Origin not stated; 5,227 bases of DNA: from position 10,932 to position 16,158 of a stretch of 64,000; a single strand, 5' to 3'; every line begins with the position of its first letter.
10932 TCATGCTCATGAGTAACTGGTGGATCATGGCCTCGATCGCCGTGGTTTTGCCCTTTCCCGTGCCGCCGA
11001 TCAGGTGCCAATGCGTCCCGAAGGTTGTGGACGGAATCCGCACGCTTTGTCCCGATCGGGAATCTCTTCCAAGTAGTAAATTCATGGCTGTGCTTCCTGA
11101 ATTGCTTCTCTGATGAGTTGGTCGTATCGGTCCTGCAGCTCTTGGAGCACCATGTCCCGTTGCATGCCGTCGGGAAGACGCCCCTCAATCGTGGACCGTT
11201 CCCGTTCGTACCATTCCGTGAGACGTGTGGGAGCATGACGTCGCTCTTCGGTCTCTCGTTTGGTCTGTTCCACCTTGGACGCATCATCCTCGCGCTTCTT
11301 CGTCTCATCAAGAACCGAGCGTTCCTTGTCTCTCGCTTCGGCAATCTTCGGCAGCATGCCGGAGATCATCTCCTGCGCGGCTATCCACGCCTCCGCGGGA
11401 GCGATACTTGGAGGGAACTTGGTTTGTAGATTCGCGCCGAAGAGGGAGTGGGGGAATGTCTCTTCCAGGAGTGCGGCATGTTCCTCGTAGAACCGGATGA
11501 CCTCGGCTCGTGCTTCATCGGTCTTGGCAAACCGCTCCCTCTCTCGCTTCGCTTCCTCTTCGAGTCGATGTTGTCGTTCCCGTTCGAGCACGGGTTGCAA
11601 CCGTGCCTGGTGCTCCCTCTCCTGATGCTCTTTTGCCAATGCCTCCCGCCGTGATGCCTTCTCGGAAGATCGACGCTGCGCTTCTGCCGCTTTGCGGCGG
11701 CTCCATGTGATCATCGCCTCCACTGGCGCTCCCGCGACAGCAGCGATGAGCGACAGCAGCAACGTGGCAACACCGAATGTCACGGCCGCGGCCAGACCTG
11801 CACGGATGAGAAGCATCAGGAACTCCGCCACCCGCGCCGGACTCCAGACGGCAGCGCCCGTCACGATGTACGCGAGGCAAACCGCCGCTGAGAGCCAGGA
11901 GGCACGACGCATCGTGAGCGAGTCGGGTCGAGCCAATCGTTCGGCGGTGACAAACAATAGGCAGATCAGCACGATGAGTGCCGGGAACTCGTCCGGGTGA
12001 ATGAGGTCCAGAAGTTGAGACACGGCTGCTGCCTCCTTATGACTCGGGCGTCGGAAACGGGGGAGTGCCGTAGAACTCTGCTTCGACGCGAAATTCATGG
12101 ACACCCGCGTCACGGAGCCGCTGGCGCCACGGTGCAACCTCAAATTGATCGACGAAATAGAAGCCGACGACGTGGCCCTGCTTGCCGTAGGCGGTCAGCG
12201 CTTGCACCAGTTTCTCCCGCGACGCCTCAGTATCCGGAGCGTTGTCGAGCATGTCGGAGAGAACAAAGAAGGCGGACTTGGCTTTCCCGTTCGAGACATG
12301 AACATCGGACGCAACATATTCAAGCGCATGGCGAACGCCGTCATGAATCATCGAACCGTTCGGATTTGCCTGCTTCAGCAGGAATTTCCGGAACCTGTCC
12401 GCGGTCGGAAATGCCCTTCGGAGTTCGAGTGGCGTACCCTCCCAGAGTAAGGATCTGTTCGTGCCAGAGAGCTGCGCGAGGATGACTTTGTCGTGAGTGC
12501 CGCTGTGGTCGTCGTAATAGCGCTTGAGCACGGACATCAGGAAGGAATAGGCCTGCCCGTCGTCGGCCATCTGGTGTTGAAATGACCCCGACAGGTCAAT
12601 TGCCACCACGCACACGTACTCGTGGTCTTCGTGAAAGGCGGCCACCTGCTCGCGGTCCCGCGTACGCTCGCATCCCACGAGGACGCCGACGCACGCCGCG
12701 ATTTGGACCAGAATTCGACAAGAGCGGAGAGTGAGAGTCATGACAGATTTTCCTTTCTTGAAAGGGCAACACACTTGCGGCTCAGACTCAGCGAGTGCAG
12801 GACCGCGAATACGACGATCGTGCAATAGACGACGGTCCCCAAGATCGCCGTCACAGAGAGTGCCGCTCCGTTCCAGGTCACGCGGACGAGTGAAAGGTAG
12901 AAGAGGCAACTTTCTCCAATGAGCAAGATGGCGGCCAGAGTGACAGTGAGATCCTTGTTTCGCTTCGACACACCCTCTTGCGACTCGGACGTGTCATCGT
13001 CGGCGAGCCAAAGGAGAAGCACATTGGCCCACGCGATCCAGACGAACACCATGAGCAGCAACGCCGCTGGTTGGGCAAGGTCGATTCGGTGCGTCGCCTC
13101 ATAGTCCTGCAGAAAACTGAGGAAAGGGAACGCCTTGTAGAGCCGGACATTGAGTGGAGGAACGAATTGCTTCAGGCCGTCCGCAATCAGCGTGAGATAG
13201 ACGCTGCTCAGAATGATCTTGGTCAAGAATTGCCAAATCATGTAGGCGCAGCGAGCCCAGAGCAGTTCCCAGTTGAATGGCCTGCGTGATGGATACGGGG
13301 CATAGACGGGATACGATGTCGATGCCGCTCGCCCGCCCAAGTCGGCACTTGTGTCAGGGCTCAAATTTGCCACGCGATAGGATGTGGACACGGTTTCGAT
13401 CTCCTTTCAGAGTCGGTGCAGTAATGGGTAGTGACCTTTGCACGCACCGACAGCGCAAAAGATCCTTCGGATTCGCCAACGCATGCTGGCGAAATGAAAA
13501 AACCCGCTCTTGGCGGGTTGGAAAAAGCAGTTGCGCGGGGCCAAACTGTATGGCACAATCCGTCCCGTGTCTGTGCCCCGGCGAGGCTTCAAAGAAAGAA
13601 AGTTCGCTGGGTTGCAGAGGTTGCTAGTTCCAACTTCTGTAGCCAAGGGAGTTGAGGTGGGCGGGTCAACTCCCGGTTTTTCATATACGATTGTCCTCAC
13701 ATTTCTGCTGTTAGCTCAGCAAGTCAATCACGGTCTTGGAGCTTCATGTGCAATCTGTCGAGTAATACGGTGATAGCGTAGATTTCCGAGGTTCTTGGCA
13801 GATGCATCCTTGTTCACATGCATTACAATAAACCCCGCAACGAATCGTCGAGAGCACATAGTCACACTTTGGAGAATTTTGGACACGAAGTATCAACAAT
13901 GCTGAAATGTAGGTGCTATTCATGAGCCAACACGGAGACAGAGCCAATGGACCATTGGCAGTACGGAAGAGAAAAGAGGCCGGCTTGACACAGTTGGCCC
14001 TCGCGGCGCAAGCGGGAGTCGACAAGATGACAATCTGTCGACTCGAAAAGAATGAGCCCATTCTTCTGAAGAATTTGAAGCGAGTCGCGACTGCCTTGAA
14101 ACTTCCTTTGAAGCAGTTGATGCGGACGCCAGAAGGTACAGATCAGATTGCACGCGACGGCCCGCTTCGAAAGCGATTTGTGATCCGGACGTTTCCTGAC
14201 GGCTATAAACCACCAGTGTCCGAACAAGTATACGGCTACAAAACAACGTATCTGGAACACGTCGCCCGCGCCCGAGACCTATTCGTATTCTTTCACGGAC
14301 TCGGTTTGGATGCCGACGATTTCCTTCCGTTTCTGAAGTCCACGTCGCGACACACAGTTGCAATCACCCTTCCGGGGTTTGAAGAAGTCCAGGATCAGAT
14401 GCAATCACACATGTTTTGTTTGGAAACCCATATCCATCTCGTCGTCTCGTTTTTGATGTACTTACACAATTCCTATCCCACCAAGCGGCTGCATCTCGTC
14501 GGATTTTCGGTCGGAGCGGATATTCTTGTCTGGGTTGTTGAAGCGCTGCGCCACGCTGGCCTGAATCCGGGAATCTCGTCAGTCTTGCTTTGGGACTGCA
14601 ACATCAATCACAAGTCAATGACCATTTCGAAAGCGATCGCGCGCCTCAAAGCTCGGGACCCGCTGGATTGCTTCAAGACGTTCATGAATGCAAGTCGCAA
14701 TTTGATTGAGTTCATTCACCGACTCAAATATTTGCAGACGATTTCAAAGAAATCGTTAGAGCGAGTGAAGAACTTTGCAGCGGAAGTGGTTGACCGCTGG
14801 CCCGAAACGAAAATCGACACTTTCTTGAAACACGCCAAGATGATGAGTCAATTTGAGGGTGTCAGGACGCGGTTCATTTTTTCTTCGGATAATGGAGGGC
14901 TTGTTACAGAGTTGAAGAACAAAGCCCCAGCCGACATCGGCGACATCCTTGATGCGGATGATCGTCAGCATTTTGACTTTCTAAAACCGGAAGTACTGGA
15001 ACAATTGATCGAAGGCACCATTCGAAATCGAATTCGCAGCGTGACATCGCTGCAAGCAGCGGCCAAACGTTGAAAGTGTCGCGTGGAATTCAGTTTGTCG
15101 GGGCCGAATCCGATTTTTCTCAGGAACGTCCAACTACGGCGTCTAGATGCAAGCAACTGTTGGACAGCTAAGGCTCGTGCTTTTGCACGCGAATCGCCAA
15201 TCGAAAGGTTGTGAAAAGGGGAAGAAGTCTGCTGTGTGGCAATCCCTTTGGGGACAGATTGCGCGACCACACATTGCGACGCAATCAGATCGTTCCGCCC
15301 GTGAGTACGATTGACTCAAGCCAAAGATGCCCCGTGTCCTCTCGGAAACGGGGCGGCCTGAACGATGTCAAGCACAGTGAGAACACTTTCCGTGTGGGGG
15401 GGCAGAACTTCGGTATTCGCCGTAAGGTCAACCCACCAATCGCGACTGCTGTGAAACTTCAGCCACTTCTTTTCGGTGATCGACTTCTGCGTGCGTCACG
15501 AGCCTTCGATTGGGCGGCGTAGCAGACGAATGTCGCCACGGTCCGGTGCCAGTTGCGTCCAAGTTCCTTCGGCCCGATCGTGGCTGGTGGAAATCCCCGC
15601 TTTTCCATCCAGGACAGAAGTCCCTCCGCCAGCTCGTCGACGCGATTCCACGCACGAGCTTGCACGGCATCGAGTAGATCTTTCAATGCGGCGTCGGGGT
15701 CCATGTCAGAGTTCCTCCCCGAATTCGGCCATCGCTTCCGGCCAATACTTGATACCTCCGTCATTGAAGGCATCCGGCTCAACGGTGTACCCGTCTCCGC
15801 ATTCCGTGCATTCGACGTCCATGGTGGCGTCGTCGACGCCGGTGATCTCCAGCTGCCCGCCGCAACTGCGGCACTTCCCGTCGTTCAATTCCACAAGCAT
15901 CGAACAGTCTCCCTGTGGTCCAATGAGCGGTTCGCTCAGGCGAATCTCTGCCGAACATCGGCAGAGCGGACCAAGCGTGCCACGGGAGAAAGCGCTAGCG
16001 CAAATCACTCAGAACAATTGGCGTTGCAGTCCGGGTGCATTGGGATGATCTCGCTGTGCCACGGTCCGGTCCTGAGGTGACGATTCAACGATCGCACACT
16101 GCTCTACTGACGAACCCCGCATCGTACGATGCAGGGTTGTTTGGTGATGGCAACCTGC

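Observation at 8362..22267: Two independent relaxase + coupling-ATPase modules but no recognisable mating-pair apparatus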

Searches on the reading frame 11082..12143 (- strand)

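Call 4: search_protein_families(library=pfam, proteins=[window:11082-12143:-], max_evalue=0.01)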
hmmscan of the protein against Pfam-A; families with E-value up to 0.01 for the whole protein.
window:11082-12143:- (353 aa): 0 families

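Call 7: search_protein_families(library=padloc, proteins=[window:11082-12143:-], max_evalue=0.01)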
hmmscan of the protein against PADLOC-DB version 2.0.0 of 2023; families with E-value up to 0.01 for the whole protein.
window:11082-12143:- (353 aa): 0 families

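Call 66: search_protein_families(library=ncbifam, proteins=[window:11082-12143:-], max_evalue=0.01)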
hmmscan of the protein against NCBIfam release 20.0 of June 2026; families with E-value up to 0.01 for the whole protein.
window:11082-12143:- (353 aa): 1 family
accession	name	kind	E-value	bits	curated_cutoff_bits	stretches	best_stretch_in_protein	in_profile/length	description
NF033480.1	bifunc_MprF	equivalog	0.0068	14.7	600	1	39-177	401-537/841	bifunctional lysylphosphatidylglycerol flippase/synthetase MprF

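Call 67: search_protein_families(library=phrogs, proteins=[window:11082-12143:-], max_evalue=0.001)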
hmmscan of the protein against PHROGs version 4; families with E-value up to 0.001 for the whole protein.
window:11082-12143:- (353 aa): 1 family
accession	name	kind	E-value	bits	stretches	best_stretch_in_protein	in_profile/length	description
phrog_3793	-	unknown function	5.3e-05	23.6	0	105-207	32-142/272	-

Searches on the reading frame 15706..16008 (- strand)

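Call 107: search_protein_families(library=pfam, proteins=[window:15706-16008:-], max_evalue=0.01)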
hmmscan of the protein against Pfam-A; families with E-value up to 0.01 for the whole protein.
window:15706-16008:- (100 aa): 3 families
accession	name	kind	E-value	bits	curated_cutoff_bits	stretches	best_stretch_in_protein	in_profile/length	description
PF24042.1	DUF7351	-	0.00011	22.4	31.2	1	43-83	1-43/177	Domain of unknown function (DUF7351)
PF13717.11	Zn_ribbon_4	-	0.00048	20.4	30.3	1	63-87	1-25/36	zinc-ribbon domain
PF21344.3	Zn_ribbon_LysW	-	0.0012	18.8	27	0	45-62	23-40/46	Alpha-aminoadipate carrier protein LysW-like, globular domain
